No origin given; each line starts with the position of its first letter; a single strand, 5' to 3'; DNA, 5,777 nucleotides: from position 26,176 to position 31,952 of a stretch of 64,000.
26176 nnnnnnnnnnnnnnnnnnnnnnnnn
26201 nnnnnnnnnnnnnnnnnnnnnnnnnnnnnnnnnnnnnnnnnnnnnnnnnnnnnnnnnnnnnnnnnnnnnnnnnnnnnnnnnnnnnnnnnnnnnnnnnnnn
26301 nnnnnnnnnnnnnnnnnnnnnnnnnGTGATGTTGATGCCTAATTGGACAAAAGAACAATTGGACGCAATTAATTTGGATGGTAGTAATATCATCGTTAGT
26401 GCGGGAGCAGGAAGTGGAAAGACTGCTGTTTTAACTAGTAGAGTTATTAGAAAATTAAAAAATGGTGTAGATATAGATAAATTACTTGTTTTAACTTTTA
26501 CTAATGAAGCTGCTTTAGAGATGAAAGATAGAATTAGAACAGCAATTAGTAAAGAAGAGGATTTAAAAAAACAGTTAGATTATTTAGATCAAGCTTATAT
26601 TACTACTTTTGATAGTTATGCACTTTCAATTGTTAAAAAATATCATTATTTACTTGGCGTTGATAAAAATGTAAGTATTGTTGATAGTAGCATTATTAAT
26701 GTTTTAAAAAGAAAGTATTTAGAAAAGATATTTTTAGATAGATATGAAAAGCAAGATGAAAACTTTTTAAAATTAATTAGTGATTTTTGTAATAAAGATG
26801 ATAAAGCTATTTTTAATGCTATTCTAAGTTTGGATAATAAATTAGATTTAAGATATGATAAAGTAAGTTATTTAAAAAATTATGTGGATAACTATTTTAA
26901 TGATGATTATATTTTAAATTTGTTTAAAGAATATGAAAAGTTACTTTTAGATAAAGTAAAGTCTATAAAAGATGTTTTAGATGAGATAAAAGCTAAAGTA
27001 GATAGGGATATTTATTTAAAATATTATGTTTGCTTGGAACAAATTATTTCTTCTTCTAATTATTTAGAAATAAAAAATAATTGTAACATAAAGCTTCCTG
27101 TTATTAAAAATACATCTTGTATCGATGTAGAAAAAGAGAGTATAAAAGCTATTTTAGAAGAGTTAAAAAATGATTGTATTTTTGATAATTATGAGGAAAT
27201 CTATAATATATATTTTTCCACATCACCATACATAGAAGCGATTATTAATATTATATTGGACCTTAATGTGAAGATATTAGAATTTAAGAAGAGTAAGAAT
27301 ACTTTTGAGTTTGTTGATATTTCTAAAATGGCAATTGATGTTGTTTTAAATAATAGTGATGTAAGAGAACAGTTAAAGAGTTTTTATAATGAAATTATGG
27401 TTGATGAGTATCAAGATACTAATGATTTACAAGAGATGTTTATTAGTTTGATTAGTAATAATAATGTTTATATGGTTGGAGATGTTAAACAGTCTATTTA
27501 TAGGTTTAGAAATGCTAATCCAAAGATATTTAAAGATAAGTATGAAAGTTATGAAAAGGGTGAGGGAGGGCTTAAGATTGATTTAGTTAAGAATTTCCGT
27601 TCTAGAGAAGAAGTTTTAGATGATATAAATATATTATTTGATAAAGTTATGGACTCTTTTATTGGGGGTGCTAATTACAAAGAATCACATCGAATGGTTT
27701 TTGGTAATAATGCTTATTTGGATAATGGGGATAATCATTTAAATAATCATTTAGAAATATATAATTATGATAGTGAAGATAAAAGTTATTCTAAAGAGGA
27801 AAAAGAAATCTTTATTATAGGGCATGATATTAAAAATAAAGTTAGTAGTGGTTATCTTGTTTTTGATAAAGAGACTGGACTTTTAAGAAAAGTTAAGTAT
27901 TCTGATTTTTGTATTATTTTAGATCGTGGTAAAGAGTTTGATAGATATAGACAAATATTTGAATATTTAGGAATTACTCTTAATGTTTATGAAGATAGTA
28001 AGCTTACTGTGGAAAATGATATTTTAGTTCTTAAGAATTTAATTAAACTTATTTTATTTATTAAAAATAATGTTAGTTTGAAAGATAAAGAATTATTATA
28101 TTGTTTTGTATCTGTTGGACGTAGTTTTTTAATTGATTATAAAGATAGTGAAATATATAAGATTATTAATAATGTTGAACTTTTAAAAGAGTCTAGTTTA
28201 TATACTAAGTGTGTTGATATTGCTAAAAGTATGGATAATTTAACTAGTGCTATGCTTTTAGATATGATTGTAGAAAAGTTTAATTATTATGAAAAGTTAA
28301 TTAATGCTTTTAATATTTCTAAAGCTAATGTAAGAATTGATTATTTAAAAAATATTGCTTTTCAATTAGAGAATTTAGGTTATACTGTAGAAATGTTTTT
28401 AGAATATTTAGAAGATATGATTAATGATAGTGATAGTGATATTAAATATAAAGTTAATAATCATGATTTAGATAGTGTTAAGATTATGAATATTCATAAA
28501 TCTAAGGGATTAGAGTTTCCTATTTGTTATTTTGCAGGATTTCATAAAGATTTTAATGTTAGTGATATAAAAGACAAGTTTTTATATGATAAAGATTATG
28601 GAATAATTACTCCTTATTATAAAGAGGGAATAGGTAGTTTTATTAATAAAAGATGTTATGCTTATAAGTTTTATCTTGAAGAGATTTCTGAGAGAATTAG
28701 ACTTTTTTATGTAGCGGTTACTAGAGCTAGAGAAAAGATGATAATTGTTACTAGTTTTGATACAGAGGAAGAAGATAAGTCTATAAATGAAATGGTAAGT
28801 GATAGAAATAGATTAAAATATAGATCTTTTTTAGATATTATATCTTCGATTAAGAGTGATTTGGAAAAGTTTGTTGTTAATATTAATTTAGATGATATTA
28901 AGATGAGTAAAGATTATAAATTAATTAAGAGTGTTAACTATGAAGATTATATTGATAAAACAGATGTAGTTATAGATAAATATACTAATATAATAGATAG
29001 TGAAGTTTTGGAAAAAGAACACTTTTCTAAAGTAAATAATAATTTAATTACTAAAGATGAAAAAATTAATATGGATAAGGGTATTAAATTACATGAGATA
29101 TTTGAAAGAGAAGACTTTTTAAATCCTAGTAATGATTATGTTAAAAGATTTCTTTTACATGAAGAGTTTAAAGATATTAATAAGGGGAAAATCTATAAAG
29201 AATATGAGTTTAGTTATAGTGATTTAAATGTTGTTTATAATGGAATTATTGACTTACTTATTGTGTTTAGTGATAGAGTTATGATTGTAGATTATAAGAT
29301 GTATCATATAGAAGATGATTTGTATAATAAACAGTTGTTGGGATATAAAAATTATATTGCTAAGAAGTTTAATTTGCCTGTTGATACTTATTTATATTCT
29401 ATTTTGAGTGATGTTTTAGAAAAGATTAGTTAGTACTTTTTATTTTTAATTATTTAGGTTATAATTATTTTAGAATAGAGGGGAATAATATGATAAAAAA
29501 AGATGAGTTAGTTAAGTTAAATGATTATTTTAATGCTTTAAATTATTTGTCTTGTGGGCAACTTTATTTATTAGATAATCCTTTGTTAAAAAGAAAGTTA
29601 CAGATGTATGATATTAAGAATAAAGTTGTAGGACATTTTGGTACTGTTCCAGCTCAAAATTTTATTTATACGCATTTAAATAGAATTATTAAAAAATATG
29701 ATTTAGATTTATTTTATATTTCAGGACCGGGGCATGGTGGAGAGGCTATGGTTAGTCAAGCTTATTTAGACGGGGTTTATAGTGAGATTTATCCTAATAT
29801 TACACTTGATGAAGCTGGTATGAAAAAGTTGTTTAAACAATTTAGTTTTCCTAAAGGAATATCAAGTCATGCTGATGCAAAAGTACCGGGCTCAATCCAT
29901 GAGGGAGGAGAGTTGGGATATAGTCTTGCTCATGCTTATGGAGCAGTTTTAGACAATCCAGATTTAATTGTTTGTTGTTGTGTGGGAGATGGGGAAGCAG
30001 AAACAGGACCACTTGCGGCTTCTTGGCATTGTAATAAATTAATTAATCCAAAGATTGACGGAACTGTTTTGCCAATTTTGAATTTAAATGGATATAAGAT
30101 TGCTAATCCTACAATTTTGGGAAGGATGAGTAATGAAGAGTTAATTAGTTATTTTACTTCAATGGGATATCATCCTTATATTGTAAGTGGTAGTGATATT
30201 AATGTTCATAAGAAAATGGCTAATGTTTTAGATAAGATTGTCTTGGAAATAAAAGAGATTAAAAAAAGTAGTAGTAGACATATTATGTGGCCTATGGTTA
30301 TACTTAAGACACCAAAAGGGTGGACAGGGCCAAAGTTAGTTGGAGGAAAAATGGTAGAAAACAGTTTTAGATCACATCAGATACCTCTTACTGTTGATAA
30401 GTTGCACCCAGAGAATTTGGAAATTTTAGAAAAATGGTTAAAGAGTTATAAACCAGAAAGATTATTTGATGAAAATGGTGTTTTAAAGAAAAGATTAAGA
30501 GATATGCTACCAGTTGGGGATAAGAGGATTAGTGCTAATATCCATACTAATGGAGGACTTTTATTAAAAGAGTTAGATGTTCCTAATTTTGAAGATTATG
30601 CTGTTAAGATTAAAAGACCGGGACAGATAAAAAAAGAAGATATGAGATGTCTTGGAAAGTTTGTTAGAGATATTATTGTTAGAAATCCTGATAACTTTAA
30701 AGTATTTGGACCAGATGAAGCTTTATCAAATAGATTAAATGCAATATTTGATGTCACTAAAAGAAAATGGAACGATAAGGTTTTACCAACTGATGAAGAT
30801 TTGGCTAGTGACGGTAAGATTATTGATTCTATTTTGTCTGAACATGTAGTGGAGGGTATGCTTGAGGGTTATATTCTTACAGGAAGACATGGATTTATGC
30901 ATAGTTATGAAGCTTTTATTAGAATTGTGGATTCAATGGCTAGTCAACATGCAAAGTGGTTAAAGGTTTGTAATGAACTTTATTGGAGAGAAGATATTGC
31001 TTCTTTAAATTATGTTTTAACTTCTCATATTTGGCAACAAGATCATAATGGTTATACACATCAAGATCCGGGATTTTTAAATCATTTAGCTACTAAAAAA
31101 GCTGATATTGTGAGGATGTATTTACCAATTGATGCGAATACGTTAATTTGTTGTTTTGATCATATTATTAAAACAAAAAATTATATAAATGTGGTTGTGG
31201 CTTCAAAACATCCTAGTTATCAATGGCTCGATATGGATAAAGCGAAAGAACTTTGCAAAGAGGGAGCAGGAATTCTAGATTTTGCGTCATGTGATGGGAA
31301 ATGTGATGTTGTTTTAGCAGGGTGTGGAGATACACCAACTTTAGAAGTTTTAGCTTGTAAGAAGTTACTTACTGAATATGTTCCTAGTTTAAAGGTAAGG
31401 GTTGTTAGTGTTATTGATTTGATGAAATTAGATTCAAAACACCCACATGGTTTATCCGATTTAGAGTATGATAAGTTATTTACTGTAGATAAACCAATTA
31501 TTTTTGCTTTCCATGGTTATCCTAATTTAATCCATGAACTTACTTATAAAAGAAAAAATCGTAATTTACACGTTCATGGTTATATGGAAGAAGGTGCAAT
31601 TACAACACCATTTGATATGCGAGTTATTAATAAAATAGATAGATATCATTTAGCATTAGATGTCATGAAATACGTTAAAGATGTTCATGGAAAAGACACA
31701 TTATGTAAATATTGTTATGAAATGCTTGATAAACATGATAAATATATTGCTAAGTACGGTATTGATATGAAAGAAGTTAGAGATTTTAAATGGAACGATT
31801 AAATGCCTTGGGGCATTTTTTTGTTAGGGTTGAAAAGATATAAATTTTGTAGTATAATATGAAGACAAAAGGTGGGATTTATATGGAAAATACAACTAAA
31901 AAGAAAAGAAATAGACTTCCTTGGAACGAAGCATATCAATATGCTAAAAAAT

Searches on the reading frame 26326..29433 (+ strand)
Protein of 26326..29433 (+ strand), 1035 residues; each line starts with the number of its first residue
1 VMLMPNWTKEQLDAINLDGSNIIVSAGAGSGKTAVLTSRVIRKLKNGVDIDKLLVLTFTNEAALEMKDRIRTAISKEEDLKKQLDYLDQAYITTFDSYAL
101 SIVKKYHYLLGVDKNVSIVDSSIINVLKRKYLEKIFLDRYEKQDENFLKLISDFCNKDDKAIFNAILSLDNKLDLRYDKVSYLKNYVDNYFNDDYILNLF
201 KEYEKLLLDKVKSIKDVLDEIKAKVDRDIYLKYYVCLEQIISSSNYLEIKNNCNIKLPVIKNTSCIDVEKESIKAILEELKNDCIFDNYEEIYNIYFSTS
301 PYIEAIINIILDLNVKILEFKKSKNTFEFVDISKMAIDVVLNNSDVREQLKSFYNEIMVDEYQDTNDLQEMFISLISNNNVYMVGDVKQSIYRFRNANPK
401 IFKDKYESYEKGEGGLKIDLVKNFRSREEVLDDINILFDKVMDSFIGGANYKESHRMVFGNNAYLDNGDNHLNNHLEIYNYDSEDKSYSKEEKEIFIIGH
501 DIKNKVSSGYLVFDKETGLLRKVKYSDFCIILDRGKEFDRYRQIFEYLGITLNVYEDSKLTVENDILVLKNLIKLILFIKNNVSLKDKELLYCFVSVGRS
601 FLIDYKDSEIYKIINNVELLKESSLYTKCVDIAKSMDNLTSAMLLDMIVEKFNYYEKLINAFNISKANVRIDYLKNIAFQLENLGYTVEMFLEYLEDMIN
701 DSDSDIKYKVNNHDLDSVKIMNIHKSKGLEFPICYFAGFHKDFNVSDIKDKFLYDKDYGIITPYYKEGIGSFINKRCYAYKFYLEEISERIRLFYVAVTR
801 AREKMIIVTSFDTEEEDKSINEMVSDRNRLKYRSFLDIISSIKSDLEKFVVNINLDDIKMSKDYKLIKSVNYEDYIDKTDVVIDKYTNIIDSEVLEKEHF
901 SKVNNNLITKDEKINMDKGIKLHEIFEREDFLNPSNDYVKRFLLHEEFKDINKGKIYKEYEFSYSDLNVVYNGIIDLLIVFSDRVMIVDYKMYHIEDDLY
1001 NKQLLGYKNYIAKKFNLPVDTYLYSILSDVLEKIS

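Call 83: search_protein_families(library=pfam, proteins=[window:26326-29433:+], max_evalue=0.00001)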
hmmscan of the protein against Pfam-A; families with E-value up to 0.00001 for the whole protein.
window:26326-29433:+ (1035 aa): 4 families
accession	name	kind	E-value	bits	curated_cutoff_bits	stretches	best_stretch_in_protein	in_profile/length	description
PF00580.27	UvrD-helicase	-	4e-52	178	23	1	7-409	1-270/271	UvrD/REP helicase N-terminal domain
PF13245.12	AAA_19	-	4e-16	59.9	25.1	1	13-395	3-134/134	AAA domain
PF13361.12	UvrD_C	-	8.2e-15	55.5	25.6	1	418-809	1-347/350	UvrD-like helicase C-terminal domain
PF13538.12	UvrD_C_2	-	6.6e-08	32.7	27.4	0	788-808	32-52/52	UvrD-like helicase C-terminal domain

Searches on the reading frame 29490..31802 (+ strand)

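Call 83: search_protein_families(library=pfam, proteins=[window:29490-31802:+], max_evalue=0.00001)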
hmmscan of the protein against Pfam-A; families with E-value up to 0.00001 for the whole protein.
window:29490-31802:+ (770 aa): 3 families
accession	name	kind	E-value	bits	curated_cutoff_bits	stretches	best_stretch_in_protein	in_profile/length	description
PF09364.15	XFP_N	-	3.3e-160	533.3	23.7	1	2-357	2-363/364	XFP N-terminal domain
PF03894.20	XFP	-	1.2e-79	266.6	22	1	388-561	3-176/177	D-xylulose 5-phosphate/D-fructose 6-phosphate phosphoketolase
PF09363.15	XFP_C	-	1.2e-76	257.1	23.4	1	573-768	1-202/202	XFP C-terminal domain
